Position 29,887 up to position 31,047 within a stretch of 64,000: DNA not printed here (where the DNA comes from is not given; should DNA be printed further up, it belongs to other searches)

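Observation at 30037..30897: Phage-encoded full-length sigma-70-family sigma factor in a phage that also carries its own RNAP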

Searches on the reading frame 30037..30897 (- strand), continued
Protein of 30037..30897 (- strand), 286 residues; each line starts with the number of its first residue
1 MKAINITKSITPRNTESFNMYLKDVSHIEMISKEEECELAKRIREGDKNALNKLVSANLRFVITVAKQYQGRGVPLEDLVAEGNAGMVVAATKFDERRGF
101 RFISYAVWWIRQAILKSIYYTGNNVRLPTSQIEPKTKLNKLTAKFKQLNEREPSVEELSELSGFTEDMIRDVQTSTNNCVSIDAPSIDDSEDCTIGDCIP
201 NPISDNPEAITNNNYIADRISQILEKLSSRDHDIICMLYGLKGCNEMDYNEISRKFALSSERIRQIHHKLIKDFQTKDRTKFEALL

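Call 15: search_dna_similar(query=window:30037-30897:-, collection=phages, mode=protein, max_rows=40)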
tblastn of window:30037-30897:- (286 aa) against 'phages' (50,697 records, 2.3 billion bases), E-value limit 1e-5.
Records with a match: 255; places in all: 264; records where one place covers at least 80% of the query: 168.
Best place of each record, by identity: <60% 255.
By first word of the organism name: Vibrio 75; Bacteriophage 57; Bacillus 50; Synechococcus 18; Prevotella 15; Salmonella 9; Klebsiella 5; Cyanophage 5; Acinetobacter 4; Aeromonas 3; and 10 more.
By host as written in the record: - 127; Prevotella sp. 15; Synechococcus sp. MW02 8; Bacillus cereus 7; Bacillus megaterium 6; Bacillus subtilis BEST7003 6; Bacillus subtilis 5; Homo sapiens 3; and 57 more.
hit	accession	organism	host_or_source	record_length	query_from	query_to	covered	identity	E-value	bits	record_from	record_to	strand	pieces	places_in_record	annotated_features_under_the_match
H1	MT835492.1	Bacteriophage sp.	human fecal samples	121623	14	266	88%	39.1%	2e-46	172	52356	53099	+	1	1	record has no annotation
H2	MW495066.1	Microcystis phage MaAM05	Microcystis sp. SG03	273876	16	271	90%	36.3%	4e-53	191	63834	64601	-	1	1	rpoD: RNA polymerase sigma factor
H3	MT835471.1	Bacteriophage sp.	human fecal samples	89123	20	281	92%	35.1%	6e-52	187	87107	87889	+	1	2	record has no annotation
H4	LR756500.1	uncultured phage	metagenomic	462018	1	264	92%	34.0%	2e-32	132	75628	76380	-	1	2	record has no annotation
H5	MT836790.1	Bacteriophage sp.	human fecal samples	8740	13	281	94%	33.1%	9e-51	184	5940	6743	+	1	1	record has no annotation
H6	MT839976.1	Bacteriophage sp.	human fecal samples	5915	20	281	92%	34.0%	7e-50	182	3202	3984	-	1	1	record has no annotation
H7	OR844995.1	Staphylococcus phage SA 1306 Kay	Staphylococcus aureus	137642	20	281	92%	33.6%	2e-49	181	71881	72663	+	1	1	record has no annotation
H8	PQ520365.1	Enterococcus phage IME_EF3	-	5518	20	281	92%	33.2%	2e-49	181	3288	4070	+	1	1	record has no annotation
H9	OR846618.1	Enterococcus phage Efs 1-1-1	Enterococcus faecalis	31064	20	281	92%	33.2%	2e-49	181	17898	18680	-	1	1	record has no annotation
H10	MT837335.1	Bacteriophage sp.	human fecal samples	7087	21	281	91%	33.0%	2e-49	181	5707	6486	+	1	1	record has no annotation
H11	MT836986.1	Bacteriophage sp.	human fecal samples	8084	20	281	92%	32.8%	6e-48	176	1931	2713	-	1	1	record has no annotation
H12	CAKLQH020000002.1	Acinetobacter phage MD-2021a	not known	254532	17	281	93%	32.1%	3e-41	157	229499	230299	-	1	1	rpoD: RNA polymerase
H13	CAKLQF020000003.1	Acinetobacter phage MD-2021a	not known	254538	17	281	93%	32.1%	3e-41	157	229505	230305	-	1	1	rpoD: RNA polymerase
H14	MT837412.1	Bacteriophage sp.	human fecal samples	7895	21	282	92%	32.4%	6e-43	162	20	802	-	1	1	record has no annotation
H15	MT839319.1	Bacteriophage sp.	human fecal samples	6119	21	281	91%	32.6%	3e-46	171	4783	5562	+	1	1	record has no annotation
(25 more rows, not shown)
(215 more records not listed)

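Call 32: find_encoding_contigs(protein=P0094, flank=8000, max_places=2)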
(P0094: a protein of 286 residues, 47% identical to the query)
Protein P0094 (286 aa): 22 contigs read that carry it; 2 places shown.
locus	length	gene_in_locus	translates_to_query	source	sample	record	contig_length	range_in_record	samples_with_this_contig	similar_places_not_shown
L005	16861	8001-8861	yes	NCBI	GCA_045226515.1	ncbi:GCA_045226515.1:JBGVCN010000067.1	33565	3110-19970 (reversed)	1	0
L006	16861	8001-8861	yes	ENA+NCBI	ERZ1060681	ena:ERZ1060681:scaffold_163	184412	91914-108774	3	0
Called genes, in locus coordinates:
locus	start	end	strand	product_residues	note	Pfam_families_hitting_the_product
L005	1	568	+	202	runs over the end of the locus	PF00857:Isochorismatase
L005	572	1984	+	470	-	PF02878:PGM_PMM_I, PF02879:PGM_PMM_II, PF02880:PGM_PMM_III, PF00408:PGM_PMM_IV (weak)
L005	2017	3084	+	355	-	PF07075:NamZ_N, PF20732:NamZ_C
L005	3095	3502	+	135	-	-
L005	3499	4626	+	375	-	PF01497:Peripla_BP_2 (weak)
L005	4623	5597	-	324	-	PF00929:RNase_T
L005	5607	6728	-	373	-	PF00712:DNA_pol3_beta, PF02767:DNA_pol3_beta_2, PF02768:DNA_pol3_beta_3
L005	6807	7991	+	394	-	PF00089:Trypsin, PF13365:Trypsin_2, PF13180:PDZ_2, PF17820:PDZ_6 (weak)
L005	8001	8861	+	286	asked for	PF00140:Sigma70_r1_2, PF04542:Sigma70_r2, PF04539:Sigma70_r3, PF04545:Sigma70_r4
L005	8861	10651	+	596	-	PF00750:tRNA-synt_1d, PF05746:DALR_1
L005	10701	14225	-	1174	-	PF01855:POR_N, PF17147:PFOR_II, PF01558:POR, PF10371:EKR, PF12838:Fer4_7, PF13183:Fer4_8, PF13237:Fer4_10, PF02775:TPP_enzyme_C, +4 more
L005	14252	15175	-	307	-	PF00698:Acyl_transf_1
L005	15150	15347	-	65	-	-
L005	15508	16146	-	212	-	-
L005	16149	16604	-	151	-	PF19603:DUF6108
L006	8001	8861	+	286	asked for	PF00140:Sigma70_r1_2, PF04542:Sigma70_r2, PF04539:Sigma70_r3, PF04545:Sigma70_r4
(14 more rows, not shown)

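Call 33: find_encoding_contigs(protein=P0058, flank=8000, max_places=1)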
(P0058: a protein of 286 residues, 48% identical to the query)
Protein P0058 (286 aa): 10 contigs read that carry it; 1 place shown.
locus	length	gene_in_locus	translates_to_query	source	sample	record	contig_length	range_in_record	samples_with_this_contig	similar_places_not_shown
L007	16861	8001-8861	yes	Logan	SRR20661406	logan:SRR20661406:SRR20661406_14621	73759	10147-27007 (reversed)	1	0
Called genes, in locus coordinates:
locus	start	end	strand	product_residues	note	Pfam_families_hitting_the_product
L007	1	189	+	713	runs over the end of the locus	PF03477:ATP-cone, PF13597:NRDD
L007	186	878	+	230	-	PF00149:Metallophos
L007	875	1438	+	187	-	-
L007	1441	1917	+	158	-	PF13353:Fer4_12 (weak)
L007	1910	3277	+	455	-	PF05970:PIF1, PF13086:AAA_11 (faint), PF13604:AAA_30, PF13245:AAA_19, PF13401:AAA_22 (weak), PF01443:Viral_helicase1 (faint), PF13538:UvrD_C_2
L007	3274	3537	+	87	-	-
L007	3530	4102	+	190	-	PF00692:dUTPase, PF22769:DCD (weak)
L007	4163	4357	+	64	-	-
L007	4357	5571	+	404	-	PF01068:DNA_ligase_A_M, PF09414:RNA_ligase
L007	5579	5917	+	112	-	-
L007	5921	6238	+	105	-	-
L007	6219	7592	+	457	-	-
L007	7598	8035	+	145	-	-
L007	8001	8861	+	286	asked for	PF00140:Sigma70_r1_2, PF04542:Sigma70_r2, PF04539:Sigma70_r3, PF04545:Sigma70_r4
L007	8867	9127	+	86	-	-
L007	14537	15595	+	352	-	PF04545:Sigma70_r4 (faint), PF14528:LAGLIDADG_3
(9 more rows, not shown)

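Call 34: find_encoding_contigs(protein=P0074, flank=8000, max_places=1)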
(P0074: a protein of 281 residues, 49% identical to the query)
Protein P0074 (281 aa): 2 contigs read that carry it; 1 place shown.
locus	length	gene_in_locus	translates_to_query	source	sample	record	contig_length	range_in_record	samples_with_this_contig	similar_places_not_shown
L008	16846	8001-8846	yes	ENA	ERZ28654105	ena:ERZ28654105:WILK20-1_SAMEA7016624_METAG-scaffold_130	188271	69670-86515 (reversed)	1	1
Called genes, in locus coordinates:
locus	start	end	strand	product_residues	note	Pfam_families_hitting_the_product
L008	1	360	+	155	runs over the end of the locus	-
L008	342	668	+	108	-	-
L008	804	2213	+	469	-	PF05970:PIF1, PF13604:AAA_30, PF13245:AAA_19, PF13401:AAA_22 (faint), PF13538:UvrD_C_2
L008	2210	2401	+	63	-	-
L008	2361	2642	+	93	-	-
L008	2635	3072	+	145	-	PF00692:dUTPase, PF22769:DCD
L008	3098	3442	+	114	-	-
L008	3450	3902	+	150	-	-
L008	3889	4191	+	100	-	-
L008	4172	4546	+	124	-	-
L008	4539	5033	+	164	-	-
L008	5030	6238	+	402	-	PF01068:DNA_ligase_A_M, PF09414:RNA_ligase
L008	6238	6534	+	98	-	-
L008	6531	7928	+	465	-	-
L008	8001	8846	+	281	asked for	PF00140:Sigma70_r1_2, PF04542:Sigma70_r2, PF04539:Sigma70_r3, PF04545:Sigma70_r4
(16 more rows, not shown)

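Call 37: find_related_loci(query=A2, collection=genome_contigs, flank=3000)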
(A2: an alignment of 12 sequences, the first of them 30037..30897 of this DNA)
Query A2 (286 aa) in genome_contigs; peptide patterns used: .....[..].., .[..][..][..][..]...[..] (x = any residue, [..] = any of these).
600 stretches matched a pattern (row limit reached: there are more); 600 encode a relative of the query (tblastn E <= 1e-3); the best 80 are kept; 80 distinct loci.
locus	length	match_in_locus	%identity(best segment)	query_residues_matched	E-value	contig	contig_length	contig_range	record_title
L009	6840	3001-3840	46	1-282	3e-78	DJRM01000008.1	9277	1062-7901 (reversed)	MAG TPA_asm: Bacteroidales bacterium UBA6360 UBA6360_contig_5368, whole genome shotgun sequence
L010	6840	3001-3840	46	1-282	2e-77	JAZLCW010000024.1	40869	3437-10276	MAG: Candidatus Cryptobacteroides sp. isolate T1900045044_TC20190037.MAGScoT_cleanbin_000029 SGB_4493_k141_1502804, whol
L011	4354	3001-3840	45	1-282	1e-77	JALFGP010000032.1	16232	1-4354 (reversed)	MAG: Rikenellaceae bacterium isolate SUG662 k141_12523, whole genome shotgun sequence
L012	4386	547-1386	46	1-282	3e-77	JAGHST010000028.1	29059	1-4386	MAG: Candidatus Cacconaster caballi isolate E2_MB2_69 c_000000899813, whole genome shotgun sequence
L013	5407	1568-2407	45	1-282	9e-77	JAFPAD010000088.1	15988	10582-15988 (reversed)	MAG: Alistipes sp. isolate RGIG957 Dairy_cattle_Rectum-5__c634187, whole genome shotgun sequence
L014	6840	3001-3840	45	1-282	1e-76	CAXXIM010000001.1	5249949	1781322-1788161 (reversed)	MAG: Prolixibacteraceae bacterium isolate ef7765ba-7ead-4b2a-8fe4-832c187d60b8 genome assembly, contig: contig_1, whole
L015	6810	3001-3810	46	1-272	2e-76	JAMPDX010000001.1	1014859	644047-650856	MAG: Muribaculaceae bacterium isolate NALB_7823_26 Scaffold_#1__SCF_001__1013614_bp, whole genome shotgun sequence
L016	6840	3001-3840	45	1-282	1e-76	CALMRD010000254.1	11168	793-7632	MAG TPA_asm: uncultured Bacteroidales bacterium isolate SRR6284161_bin.35_CONCOCT_v1.1_MAG genome assembly, contig: ERZ7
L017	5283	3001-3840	45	1-282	2e-76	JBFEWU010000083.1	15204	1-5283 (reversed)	MAG: Draconibacterium sp. isolate Mix_mud08.2021.06.74 k141_554179_length_15204_cov_14.0000, whole genome shotgun sequen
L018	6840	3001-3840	45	1-282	3e-76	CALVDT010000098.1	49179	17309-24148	MAG: uncultured Bacteroidales bacterium isolate E22__bin264 genome assembly, contig: E22__k127_2641567, whole genome sho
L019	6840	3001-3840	45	1-282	1e-75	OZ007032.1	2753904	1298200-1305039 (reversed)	MAG: uncultured Alistipes sp. isolate metabat2_pooled_hifiasm.969 MAG genome assembly, chromosome: 1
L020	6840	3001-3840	45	1-282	7e-76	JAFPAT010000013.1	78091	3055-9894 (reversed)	MAG: Rikenellaceae bacterium isolate RGIG973 Dairy_cattle_Rectum-6__c73912, whole genome shotgun sequence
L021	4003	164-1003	45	1-282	1e-75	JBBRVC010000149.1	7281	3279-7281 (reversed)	MAG: Bacteroidales bacterium isolate La3_metabat2.086 La3_metabat2.086_K_2892615_L_7281_cov_18.2413, whole genome shotgu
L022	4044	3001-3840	45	1-282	6e-76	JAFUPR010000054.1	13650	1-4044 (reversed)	MAG: Alistipes sp. isolate RGIG4712 Roe_deer_Rectum.Co__c1206574, whole genome shotgun sequence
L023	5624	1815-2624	46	1-272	1e-75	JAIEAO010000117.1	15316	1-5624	MAG: Muribaculaceae bacterium isolate SC0379_S9_7 SC0379_S9_7_contig_117, whole genome shotgun sequence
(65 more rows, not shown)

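Call 66: get_annotated_region(hit=H1, flank=6000)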
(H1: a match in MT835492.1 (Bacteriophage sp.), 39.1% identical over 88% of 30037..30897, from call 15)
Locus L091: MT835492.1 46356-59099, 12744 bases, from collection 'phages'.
description: UNVERIFIED: Bacteriophage sp. clone scaffold_35 genomic sequence.
organism: Bacteriophage sp. (NCBI taxid 38018)
taxonomy: Viruses
host: -; source: human fecal samples; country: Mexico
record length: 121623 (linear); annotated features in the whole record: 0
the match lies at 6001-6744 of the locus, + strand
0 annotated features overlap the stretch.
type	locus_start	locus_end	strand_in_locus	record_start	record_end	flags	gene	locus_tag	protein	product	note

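Call 71: find_related_loci(query=A2, collection=viral_contigs, flank=10000)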
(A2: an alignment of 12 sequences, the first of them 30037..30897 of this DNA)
Query A2 (286 aa) in viral_contigs; peptide patterns used: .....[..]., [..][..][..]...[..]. (x = any residue, [..] = any of these).
599 stretches matched a pattern (row limit reached: there are more); 560 encode a relative of the query (tblastn E <= 1e-3); the best 80 are kept; 80 distinct loci.
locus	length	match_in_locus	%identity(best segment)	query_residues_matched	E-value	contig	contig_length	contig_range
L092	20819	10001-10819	61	7-279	2e-115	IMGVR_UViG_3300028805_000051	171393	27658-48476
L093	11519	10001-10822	47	1-273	1e-78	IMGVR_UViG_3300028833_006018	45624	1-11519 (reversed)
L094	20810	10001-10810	48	1-272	1e-76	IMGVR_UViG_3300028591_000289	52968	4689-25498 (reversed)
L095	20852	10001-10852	45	1-286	2e-76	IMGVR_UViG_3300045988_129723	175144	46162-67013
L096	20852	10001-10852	46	1-286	1e-76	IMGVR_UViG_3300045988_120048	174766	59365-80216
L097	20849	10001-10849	44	1-286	8e-75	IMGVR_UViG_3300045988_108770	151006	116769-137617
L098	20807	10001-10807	45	1-271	7e-74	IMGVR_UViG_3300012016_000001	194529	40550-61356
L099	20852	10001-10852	44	1-286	8e-74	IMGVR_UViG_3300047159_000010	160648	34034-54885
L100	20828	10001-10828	46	1-279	9e-73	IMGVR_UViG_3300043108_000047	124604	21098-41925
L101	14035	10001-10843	43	1-282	4e-72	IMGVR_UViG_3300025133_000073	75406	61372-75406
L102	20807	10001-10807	47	1-271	1e-71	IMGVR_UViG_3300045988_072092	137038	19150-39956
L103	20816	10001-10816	42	1-272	2e-71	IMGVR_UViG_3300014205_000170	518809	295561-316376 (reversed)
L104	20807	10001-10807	46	1-271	3e-71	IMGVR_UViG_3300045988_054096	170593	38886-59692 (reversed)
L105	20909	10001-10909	42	1-279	5e-70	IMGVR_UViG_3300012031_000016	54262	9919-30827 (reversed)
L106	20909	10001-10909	42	1-279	5e-70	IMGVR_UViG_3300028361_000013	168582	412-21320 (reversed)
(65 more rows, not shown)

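Call 93: find_encoding_contigs(protein=P0001, flank=1500, max_places=4)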
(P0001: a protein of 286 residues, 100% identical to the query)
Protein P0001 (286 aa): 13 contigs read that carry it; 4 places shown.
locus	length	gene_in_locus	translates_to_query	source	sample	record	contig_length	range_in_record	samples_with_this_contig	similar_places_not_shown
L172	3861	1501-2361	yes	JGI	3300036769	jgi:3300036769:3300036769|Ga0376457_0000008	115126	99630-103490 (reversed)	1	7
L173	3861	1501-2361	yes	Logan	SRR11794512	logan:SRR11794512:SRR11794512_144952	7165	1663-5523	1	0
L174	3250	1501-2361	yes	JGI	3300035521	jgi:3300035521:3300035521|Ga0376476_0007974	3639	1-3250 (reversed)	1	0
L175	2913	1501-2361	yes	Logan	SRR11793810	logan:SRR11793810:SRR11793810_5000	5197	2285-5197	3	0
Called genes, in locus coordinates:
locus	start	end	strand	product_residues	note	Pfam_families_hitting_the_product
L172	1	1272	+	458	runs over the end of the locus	PF09414:RNA_ligase (weak)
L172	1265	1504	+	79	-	-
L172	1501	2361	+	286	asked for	PF00140:Sigma70_r1_2, PF04542:Sigma70_r2, PF04539:Sigma70_r3, PF04545:Sigma70_r4 (weak)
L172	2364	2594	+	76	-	-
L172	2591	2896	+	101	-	-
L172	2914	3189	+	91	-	-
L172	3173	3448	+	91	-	-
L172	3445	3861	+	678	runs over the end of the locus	PF01612:DNA_pol_A_exo1, PF00476:DNA_pol_A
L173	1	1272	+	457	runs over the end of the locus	PF09414:RNA_ligase (weak)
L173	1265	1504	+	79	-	-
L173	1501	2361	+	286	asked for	PF00140:Sigma70_r1_2, PF04542:Sigma70_r2, PF04539:Sigma70_r3, PF04545:Sigma70_r4 (weak)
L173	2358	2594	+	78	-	-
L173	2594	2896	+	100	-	-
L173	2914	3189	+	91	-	-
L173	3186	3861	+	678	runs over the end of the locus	PF01612:DNA_pol_A_exo1, PF00476:DNA_pol_A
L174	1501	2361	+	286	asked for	PF00140:Sigma70_r1_2, PF04542:Sigma70_r2, PF04539:Sigma70_r3, PF04545:Sigma70_r4 (weak)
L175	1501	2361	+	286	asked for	PF00140:Sigma70_r1_2, PF04542:Sigma70_r2, PF04539:Sigma70_r3, PF04545:Sigma70_r4 (weak)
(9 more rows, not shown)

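Call 98: predict_structure(alignment_id=A6)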
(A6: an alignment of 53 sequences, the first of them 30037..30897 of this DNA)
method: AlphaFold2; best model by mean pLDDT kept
length: 286 residues; sequences in the alignment: 53
mean_pLDDT: 74.6   pTM: 0.43
mean pLDDT of the five models: 74.6, 74.6, 74.0, 72.9, 72.7
residues with pLDDT >= 90: 3; 70-90: 207; 50-70: 34; < 50: 42
segments of 3 or more residues with pLDDT < 50: 1-13, 125-129, 176-188, 191-201
pLDDT, mean of each block of 10 residues (from residue 1): 33 61 83 87 89 89 84 78 89 84 86 76 52 70 83 83 78 53 44 40 63 79 83 85 82 86 88 82 74
secondary structure, 60 per line:
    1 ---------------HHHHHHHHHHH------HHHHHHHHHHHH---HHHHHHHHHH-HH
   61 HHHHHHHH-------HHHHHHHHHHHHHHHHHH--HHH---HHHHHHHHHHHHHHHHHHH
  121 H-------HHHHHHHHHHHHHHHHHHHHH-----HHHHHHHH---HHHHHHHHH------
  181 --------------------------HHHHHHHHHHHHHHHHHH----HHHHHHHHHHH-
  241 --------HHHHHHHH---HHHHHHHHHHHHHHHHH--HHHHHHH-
elements in order: H16-26 H33-44 H48-57 H59-68 H76-93 H102-121 H129-149 H155-162 H166-174 H207-224 H229-239 H249-256 H260-276 H279-285
